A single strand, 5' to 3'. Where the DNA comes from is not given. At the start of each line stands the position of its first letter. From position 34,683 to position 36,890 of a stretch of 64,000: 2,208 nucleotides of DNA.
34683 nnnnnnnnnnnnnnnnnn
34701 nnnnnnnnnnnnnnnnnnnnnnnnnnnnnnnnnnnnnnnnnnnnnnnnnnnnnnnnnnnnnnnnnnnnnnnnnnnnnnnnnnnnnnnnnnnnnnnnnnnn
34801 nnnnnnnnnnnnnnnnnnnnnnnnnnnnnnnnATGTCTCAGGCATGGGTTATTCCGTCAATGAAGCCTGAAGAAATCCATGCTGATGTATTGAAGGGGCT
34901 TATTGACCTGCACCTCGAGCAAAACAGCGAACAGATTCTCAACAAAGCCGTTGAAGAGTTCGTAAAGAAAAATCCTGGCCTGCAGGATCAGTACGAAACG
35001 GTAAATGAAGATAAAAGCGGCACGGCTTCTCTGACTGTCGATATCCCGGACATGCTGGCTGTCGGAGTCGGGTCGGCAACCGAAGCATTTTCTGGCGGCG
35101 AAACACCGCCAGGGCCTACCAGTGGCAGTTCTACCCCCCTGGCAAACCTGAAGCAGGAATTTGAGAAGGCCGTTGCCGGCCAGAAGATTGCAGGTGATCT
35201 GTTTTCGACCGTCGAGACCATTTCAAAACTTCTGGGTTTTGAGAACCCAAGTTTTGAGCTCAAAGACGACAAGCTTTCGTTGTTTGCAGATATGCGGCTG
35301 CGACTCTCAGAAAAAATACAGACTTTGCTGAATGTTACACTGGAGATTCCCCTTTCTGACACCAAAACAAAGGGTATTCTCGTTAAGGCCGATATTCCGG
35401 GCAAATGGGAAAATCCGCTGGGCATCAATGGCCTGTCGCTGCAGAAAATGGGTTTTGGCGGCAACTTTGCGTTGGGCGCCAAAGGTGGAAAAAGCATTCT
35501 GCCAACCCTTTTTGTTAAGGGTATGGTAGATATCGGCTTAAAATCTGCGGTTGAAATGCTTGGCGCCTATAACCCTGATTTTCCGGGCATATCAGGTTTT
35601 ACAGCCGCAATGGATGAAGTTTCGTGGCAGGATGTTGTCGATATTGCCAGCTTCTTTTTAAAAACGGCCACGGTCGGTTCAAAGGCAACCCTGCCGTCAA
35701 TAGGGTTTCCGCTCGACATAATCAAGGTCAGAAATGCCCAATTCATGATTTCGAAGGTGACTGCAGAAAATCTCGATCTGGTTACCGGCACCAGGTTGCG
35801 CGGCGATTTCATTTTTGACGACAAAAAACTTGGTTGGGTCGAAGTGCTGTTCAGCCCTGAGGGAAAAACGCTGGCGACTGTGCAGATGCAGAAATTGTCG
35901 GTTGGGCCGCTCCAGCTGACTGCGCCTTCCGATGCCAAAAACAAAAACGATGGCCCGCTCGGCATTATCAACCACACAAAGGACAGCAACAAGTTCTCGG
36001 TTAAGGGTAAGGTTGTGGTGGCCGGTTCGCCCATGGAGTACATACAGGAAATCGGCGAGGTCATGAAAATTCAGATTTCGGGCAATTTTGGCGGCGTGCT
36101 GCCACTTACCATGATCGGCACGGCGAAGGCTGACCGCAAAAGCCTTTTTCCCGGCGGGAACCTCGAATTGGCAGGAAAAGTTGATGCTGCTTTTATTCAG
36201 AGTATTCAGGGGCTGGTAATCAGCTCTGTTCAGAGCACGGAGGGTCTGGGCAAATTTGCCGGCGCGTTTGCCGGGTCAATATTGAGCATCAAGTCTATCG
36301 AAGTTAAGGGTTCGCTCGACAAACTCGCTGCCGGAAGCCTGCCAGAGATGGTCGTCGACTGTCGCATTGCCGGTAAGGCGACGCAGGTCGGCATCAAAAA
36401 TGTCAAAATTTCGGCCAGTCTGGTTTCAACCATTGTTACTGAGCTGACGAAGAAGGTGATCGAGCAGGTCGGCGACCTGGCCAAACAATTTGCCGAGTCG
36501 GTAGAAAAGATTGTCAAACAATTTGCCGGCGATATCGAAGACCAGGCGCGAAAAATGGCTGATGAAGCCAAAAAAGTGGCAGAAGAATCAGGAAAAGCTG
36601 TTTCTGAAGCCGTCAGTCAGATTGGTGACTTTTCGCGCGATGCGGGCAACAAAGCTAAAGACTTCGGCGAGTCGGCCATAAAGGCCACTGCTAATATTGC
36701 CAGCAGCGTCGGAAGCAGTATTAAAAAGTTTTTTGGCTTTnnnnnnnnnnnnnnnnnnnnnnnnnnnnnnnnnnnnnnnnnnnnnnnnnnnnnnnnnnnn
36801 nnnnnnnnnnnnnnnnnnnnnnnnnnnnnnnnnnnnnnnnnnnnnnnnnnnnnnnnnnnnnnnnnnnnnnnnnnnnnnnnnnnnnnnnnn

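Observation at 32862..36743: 1293-aa secreted protein combining fascin-like beta-trefoil repeats, a Vps62-like domain, a jacalin-like lectin domain and a long amphipathic-helical C-terminus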

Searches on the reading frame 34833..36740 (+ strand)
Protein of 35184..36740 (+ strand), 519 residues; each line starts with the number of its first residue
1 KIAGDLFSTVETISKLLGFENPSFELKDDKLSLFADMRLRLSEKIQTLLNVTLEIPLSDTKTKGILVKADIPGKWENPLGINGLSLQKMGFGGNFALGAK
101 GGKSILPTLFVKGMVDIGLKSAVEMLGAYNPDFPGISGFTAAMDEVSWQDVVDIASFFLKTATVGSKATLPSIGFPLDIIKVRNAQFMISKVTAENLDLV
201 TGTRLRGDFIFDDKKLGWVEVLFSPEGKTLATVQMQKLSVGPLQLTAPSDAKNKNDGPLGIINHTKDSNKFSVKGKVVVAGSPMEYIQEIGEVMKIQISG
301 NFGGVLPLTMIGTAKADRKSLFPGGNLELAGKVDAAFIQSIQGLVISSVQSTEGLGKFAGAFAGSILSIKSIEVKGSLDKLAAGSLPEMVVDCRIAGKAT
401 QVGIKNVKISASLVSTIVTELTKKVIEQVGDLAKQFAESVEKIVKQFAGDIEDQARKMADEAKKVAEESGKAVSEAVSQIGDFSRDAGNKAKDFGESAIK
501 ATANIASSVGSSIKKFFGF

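Call 12: find_homologous_proteins(query=A2, max_evalue=0.01)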
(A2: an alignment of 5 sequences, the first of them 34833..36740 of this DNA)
Query A2 (5 sequences) (636 aa, profile of the alignment): 1 proteins with E <= 0.01 among 8000 candidates.
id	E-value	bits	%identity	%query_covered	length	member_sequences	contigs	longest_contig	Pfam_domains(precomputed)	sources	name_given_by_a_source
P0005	3.5e-212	725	39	69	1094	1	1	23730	PF25490.1,PF06101.17,PF06268.20,PF06229.19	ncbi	ncbi:MAG: Vps62-related protein, partial [Candidatus Rifleibacteriota bacterium]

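Call 26: predict_structure(alignment_id=A2)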
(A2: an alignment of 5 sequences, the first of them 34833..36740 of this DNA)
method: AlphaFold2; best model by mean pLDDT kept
length: 636 residues; sequences in the alignment: 5
mean_pLDDT: 67.7   pTM: 0.55
mean pLDDT of the five models: 67.7, 65.3, 65.2, 58.8, 53.6
residues with pLDDT >= 90: 83; 70-90: 293; 50-70: 117; < 50: 143
segments of 3 or more residues with pLDDT < 50: 1-9, 52-103, 158-162, 215-222, 282-286, 309-318, 588-636
pLDDT, mean of each block of 10 residues (from residue 1): 35 71 75 78 76 34 27 23 22 27 65 66 74 75 79 65 65 70 70 64 70 49 60 66 59 61 79 65 49 70 64 40 86 87 75 91 85 88 79 90 88 90 90 79 90 89 84 73 85 90 89 86 85 90 82 79 78 71 54 37 37 32 31 32
secondary structure, 60 per line:
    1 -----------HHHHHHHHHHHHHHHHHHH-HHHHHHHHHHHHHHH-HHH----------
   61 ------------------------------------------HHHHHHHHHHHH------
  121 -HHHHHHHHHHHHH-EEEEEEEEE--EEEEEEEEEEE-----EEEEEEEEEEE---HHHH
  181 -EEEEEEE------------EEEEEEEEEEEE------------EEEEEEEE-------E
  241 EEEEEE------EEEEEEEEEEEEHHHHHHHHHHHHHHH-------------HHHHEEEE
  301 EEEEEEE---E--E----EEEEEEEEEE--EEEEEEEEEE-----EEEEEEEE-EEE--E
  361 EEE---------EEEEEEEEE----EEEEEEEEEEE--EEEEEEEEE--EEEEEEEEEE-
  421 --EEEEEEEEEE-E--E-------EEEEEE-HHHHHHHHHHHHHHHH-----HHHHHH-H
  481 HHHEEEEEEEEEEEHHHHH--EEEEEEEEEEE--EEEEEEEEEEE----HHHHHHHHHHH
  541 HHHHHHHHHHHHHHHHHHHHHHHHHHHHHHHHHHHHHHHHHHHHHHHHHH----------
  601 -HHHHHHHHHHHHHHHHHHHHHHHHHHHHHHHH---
elements in order: H12-30 H32-46 H103-114 H122-134 E136-144 E147-157 E163-173 H177-180 E182-188 E201-212 E225-232 E240-246 E253-264 H265-279 H293-296 E297-307 E319-328 E331-340 E346-353 E355-357 E360-363 E373-381 E386-396 E399-407 E410-419 E423-432 E445-450 H452-467 H473-478 H480-483 E484-494 H495-499 E502-512 E515-525 H530-590 H602-633

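Call 29: search_protein_representatives(alignment_id=A2)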
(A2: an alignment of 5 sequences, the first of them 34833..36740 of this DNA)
Query: 5 sequences, 632 profile positions. Proteins with E-value up to 0.001 (for the whole library): 41; up to 1e-10: 30; up to 1e-30: 12. The best 41 are listed.
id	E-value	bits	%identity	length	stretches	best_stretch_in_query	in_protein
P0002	0.0e+00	1087.9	-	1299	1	1-632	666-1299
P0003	0.0e+00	1021.2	-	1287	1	1-632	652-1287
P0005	1.1e-212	724.6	-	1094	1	1-437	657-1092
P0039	6.2e-108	378.6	-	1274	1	2-630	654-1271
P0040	1.6e-54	202.1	-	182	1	452-632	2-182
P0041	2.9e-48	181.5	-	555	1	143-603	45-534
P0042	1.3e-43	166.1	-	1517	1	128-629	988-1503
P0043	5.1e-42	160.8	-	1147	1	126-626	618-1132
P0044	4.9e-41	157.6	-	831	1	137-628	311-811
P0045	1.6e-36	142.7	-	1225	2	3-271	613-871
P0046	1.7e-35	139.3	-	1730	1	137-631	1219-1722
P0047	6.1e-31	124.2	-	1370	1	142-612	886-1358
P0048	1.1e-29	120.1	-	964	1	142-628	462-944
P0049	3.7e-29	118.3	-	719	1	127-622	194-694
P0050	1.2e-25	106.8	-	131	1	506-630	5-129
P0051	1.7e-24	103.0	-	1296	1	1-632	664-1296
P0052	3.0e-23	98.8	-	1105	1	134-632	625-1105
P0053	2.2e-18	82.8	-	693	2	268-545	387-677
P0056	3.8e-16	75.4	-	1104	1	178-630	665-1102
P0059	1.7e-14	69.9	-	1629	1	184-626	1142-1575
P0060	9.4e-14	67.5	-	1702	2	182-617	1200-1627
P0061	7.4e-13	64.5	-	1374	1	165-577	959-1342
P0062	8.3e-13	64.3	-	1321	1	180-627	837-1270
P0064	5.4e-12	61.6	-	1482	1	144-617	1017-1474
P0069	5.0e-07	45.2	-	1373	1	173-537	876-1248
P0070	2.3e-06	43.1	-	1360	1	148-579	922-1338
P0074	1.0e-04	37.6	-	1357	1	184-579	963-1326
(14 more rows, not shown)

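Call 30: search_protein_families(library=pfam, proteins=[P0042, P0043, P0044, P0046, P0047, P0048, P0049, P0041], max_evalue=0.001)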
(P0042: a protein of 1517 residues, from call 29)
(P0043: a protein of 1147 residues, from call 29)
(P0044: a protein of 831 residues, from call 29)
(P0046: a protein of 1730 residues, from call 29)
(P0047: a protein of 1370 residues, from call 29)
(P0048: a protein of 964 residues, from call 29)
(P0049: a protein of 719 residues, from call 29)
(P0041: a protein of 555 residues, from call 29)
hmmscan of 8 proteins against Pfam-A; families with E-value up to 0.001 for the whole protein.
P0042 (1517 aa): 2 families
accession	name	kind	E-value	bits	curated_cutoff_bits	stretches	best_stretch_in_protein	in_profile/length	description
PF06101.16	Vps62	-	2.9e-14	52.8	22.1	1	328-505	32-205/541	Vacuolar protein sorting-associated protein 62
PF25490.1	DUF7910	-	8.3e-09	36.1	35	0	173-247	39-111/140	Domain of unknown function (DUF7910)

P0043 (1147 aa): 1 family
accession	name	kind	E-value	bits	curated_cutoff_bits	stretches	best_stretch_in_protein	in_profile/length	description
PF06101.16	Vps62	-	1.4e-13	50.5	22.1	1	97-297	16-210/541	Vacuolar protein sorting-associated protein 62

P0044 (831 aa): 0 families

P0046 (1730 aa): 4 families
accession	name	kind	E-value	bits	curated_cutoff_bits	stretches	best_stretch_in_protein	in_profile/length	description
PF19193.6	Tectonin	-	3.3e-14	53.3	30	1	106-245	2-135/216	Tectonin domain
PF06101.16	Vps62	-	6.8e-14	51.6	22.1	1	389-546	29-189/541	Vacuolar protein sorting-associated protein 62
PF25490.1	DUF7910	-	7.2e-07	29.8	35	0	258-314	53-111/140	Domain of unknown function (DUF7910)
PF06229.18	FRG1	-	2.1e-06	28.1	27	0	927-990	22-81/189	FRG1-like domain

P0047 (1370 aa): 2 families
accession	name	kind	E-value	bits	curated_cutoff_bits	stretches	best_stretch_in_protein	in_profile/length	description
PF06101.16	Vps62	-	2.1e-13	49.9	22.1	1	353-467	41-164/541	Vacuolar protein sorting-associated protein 62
PF14200.12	RicinB_lectin_2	-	1.1e-11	45.6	25.6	2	25-83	10-72/89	Ricin-type beta-trefoil lectin domain-like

P0048 (964 aa): 1 family
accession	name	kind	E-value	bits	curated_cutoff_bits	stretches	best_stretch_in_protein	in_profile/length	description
PF06101.16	Vps62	-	4.9e-05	22.3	22.1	1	3-153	101-240/541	Vacuolar protein sorting-associated protein 62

P0049 (719 aa): 0 families

P0041 (555 aa): 0 families

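Call 31: search_protein_families(library=pfam, proteins=[P0052, P0056, P0059, P0060, P0061, P0062, P0064], max_evalue=0.001)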
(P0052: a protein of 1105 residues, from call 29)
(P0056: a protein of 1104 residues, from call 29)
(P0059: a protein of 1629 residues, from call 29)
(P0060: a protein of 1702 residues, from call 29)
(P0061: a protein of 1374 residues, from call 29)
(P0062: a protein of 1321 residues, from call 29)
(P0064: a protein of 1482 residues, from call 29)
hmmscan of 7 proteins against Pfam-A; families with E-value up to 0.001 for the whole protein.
P0052 (1105 aa): 1 family
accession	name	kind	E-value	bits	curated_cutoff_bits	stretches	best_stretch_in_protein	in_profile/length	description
PF06101.16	Vps62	-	2.8e-13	49.5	22.1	1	106-215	45-161/541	Vacuolar protein sorting-associated protein 62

P0056 (1104 aa): 1 family
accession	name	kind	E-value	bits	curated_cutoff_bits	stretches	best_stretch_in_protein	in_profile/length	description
PF06101.16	Vps62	-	5.1e-10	38.8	22.1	1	125-195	84-160/541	Vacuolar protein sorting-associated protein 62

P0059 (1629 aa): 1 family
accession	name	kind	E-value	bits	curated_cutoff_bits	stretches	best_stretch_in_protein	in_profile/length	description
PF19193.6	Tectonin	-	3e-14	53.4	30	1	560-745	20-200/216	Tectonin domain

P0060 (1702 aa): 4 families
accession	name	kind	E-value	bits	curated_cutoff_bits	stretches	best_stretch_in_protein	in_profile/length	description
PF19193.6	Tectonin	-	3.6e-31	108.8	30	4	515-699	3-183/216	Tectonin domain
PF06229.18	FRG1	-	1.8e-15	57.6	27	1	71-161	28-113/189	FRG1-like domain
PF06268.19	Fascin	-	3.5e-13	50.1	23.1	1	62-161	16-108/108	Fascin domain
PF25490.1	DUF7910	-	2.5e-12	47.5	35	1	83-184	10-110/140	Domain of unknown function (DUF7910)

P0061 (1374 aa): 1 family
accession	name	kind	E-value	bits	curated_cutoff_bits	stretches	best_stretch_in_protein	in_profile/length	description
PF13946.11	DUF4214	-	2.7e-16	59.8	23.2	1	625-690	2-70/72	Domain of unknown function (DUF4214)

P0062 (1321 aa): 2 families
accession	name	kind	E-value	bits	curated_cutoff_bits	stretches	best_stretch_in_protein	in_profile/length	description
PF19193.6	Tectonin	-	3.5e-27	95.7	30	4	229-331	2-97/216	Tectonin domain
PF13946.11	DUF4214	-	4.4e-20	72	23.2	2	473-538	2-71/72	Domain of unknown function (DUF4214)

P0064 (1482 aa): 4 families
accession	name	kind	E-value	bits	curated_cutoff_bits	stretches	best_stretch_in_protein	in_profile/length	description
PF13946.11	DUF4214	-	6.7e-13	48.9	23.2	0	656-698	27-69/72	Domain of unknown function (DUF4214)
PF06229.18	FRG1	-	1.7e-06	28.3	27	1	145-213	36-103/189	FRG1-like domain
PF25490.1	DUF7910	-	5.2e-05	23.8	35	1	145-210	50-120/140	Domain of unknown function (DUF7910)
PF06268.19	Fascin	-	0.00026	21.6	23.1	1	148-213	35-98/108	Fascin domain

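Call 46: list_cluster_members(proteins=[P0039, P0042, P0043, P0046, P0047, P0052, P0056, P0060, P0062, P0069])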
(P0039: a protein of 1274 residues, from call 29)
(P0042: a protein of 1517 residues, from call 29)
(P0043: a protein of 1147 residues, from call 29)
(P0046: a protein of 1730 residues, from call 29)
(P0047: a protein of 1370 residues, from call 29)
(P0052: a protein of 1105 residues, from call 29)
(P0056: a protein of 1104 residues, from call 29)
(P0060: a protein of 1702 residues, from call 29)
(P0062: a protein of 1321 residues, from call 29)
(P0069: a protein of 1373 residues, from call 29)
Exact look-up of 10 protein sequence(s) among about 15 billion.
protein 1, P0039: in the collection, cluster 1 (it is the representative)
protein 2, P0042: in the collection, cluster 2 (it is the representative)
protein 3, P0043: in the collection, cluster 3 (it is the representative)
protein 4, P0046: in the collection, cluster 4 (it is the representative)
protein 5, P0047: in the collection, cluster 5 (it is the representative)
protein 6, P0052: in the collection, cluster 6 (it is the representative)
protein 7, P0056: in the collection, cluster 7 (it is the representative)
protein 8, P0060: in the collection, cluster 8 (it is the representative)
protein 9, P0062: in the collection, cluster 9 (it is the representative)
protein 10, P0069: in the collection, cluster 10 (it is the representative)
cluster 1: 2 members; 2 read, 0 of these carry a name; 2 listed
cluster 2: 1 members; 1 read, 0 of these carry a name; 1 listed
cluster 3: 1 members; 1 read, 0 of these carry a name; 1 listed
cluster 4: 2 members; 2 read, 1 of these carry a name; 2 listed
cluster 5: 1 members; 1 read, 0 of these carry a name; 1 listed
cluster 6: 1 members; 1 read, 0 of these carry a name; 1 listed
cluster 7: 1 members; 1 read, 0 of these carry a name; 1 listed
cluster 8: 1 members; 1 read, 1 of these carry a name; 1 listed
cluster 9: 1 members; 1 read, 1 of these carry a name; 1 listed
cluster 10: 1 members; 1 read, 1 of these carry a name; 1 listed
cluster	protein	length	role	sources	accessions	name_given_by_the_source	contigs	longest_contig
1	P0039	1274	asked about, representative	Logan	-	-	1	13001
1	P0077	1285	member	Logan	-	-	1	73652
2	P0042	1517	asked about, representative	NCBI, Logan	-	-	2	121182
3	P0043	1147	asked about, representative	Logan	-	-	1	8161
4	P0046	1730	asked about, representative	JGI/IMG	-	hypothetical protein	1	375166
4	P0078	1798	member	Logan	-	-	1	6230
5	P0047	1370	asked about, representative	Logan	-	-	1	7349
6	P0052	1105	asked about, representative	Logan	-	-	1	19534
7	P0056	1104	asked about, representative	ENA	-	-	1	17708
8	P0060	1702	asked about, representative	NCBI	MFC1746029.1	tectonin domain-containing protein [Candidatus Riflebacteria bacterium]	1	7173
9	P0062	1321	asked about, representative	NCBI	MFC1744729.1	tectonin domain-containing protein [Candidatus Riflebacteria bacterium]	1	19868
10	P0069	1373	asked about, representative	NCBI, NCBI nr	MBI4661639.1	MAG: Vps62-related protein [Verrucomicrobia bacterium] | Vps62-related protein [Verrucomicrobiota bacterium]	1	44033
